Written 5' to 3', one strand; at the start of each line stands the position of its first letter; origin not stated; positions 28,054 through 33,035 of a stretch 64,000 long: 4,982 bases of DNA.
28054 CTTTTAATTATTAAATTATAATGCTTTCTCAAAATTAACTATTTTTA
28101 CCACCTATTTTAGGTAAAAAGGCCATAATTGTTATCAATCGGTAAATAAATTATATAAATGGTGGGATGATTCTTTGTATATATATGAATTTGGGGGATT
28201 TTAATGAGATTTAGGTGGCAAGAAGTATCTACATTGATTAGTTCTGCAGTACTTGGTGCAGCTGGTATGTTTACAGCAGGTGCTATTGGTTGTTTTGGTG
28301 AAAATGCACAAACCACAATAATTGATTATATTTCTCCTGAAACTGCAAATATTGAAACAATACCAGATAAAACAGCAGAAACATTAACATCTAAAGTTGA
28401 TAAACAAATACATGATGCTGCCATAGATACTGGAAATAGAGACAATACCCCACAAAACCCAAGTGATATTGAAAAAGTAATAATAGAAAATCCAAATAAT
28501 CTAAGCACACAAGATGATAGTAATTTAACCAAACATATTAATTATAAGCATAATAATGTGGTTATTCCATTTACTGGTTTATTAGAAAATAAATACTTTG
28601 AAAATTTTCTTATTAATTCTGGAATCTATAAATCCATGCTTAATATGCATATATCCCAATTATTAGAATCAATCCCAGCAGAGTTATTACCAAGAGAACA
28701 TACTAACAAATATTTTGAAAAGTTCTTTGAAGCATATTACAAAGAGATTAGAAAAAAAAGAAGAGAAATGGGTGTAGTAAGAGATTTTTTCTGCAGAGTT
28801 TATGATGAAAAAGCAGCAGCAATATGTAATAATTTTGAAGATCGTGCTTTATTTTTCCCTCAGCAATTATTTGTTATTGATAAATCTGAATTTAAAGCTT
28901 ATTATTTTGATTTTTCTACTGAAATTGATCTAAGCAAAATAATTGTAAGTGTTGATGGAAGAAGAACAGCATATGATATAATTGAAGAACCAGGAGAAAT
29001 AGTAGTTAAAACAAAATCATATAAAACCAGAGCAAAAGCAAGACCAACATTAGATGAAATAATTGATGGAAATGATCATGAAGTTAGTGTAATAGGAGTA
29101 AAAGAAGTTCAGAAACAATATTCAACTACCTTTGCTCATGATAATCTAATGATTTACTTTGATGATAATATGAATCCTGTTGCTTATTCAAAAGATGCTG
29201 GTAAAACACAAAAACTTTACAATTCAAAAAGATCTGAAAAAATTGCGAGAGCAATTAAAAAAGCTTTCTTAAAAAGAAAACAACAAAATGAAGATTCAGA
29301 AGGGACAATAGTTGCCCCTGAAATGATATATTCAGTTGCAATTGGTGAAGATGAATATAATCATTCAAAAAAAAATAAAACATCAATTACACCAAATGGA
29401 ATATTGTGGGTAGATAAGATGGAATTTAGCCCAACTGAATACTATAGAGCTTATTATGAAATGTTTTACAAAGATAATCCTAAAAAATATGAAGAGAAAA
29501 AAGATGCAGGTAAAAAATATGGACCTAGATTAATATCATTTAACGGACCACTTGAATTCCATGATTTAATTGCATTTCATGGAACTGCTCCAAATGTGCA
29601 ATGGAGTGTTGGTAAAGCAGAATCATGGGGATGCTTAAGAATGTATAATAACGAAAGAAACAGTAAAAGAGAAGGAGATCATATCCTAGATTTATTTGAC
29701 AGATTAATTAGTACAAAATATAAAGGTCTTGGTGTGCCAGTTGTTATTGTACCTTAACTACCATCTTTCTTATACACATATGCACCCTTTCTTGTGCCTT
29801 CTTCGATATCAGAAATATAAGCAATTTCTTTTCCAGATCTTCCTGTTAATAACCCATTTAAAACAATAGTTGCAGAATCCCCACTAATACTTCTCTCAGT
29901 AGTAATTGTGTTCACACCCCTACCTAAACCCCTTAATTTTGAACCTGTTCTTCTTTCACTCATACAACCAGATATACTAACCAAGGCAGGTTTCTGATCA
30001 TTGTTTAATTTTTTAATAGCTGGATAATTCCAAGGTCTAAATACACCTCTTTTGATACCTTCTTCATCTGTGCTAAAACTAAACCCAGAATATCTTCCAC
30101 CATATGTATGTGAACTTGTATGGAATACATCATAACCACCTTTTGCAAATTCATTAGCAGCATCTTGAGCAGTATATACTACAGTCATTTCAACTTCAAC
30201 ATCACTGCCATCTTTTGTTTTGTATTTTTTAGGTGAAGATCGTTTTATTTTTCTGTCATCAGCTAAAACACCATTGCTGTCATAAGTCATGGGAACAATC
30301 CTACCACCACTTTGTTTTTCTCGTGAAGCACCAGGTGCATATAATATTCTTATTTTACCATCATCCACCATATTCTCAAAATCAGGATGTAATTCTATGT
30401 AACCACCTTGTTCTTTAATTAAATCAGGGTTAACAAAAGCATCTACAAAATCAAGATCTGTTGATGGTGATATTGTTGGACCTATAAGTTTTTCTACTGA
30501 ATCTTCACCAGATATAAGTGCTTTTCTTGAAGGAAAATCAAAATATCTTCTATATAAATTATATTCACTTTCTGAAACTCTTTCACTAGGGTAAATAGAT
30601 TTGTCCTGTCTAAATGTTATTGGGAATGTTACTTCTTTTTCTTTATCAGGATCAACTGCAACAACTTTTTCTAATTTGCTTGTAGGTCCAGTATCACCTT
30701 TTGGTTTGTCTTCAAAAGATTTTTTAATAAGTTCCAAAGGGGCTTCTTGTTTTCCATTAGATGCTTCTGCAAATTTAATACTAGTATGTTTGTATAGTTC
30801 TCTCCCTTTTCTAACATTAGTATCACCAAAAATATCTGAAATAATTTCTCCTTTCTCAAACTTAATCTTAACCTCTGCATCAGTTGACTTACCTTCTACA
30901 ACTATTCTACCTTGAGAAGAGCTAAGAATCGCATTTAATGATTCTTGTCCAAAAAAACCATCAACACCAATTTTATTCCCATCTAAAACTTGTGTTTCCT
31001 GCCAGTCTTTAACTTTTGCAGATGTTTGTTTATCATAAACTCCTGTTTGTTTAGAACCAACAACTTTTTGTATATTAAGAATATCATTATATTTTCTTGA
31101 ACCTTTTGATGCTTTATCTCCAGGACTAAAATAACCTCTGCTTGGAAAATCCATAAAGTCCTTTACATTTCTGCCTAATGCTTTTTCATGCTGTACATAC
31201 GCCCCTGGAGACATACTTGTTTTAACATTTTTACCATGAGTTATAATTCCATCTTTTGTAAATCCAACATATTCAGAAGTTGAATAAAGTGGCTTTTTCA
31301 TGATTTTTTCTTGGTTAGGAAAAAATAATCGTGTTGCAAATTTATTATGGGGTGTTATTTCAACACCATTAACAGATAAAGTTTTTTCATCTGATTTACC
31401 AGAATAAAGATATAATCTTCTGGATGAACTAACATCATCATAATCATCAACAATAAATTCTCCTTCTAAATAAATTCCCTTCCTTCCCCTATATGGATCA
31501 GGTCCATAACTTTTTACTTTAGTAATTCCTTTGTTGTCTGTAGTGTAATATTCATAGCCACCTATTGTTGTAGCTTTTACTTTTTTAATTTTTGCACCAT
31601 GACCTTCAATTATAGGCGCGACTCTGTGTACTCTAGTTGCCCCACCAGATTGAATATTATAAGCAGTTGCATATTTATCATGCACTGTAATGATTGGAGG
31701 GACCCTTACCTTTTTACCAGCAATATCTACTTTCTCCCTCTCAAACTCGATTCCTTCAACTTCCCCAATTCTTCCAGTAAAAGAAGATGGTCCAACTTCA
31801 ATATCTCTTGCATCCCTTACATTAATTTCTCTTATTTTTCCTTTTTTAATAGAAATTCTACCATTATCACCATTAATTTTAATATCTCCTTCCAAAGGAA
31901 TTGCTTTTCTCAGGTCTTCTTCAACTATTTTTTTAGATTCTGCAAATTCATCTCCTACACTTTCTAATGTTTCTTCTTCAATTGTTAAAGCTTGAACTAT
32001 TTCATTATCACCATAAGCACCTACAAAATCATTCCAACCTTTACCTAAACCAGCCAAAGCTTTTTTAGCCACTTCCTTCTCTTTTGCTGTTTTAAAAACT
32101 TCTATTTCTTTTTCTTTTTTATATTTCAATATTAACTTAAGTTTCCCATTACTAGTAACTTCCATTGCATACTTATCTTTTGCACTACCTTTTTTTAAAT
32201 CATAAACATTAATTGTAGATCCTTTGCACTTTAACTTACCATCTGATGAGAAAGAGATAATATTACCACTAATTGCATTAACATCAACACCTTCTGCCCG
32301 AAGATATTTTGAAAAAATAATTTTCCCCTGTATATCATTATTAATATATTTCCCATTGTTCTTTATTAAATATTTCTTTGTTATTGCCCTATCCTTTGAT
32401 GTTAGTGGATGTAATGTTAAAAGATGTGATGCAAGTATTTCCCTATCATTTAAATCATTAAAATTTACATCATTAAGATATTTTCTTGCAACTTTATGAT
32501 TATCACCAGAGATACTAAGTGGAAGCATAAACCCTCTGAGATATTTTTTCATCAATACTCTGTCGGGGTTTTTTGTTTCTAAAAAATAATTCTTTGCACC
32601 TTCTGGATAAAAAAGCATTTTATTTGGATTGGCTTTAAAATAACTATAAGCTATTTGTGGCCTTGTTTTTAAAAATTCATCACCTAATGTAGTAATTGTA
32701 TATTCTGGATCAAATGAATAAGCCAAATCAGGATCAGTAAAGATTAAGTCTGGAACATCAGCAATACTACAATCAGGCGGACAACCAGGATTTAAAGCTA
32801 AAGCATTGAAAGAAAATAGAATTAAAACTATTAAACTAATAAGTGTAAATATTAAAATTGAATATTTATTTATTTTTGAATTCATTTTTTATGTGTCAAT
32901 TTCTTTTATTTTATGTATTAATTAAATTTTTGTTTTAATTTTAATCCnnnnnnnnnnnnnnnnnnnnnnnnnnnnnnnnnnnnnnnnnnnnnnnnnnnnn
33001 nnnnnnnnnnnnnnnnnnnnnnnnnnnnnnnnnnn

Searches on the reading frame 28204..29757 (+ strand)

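Call 10: search_protein_families(library=pfam, proteins=[window:28204-29757:+], max_evalue=0.001)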
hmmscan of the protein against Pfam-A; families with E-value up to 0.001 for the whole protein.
window:28204-29757:+ (517 aa): 1 family
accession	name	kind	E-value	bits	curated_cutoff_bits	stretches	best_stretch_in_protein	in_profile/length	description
PF03734.19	YkuD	-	1.3e-07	32.8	23.4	1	375-502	25-139/146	L,D-transpeptidase catalytic domain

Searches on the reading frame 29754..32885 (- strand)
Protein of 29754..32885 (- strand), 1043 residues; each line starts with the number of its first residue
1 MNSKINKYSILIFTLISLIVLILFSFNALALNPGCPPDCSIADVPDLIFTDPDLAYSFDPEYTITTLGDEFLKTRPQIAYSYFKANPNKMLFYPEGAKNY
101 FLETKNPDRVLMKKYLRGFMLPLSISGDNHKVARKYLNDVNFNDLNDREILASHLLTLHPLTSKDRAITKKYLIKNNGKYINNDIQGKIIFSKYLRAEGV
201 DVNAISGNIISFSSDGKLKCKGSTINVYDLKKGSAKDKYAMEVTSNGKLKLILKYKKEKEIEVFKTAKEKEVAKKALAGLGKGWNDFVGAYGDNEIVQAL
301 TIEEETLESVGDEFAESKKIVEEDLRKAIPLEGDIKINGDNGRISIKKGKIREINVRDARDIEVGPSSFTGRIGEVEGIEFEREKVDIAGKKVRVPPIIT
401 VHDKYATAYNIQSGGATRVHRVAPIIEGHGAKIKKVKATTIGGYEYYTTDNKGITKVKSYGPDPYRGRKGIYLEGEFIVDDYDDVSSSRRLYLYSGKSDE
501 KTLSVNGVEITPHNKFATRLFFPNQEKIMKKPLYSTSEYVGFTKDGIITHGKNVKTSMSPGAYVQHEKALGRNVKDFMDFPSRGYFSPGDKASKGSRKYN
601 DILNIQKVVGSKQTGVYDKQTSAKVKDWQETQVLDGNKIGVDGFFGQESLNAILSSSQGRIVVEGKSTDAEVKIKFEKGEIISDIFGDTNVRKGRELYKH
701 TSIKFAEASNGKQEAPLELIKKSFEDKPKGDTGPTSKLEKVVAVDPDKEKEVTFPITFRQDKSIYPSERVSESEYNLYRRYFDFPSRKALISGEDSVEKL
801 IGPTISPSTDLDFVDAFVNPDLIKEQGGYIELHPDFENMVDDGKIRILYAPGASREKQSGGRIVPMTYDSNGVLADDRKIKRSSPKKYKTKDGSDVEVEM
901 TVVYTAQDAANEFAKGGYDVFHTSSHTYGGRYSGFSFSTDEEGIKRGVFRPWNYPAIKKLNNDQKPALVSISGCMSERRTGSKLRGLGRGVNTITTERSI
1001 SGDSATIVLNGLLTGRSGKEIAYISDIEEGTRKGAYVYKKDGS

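Call 9: search_protein_families(library=pfam, proteins=[window:29754-32885:-], max_evalue=0.1)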
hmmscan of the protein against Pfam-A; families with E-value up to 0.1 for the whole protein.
window:29754-32885:- (1043 aa): 1 family
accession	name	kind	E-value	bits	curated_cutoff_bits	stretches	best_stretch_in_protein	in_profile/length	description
PF01471.23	PG_binding_1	-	0.055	14.1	23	0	612-632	21-41/57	Putative peptidoglycan binding domain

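Call 52: search_protein_families(library=ncbifam, proteins=[window:29754-32885:-], max_evalue=0.01)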
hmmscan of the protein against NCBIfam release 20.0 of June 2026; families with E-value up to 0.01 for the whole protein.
window:29754-32885:- (1043 aa): 0 families

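Call 79: search_protein_families(library=phrogs, proteins=[window:29754-32885:-], max_evalue=0.001)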
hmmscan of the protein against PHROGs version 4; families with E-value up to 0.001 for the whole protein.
window:29754-32885:- (1043 aa): 0 families
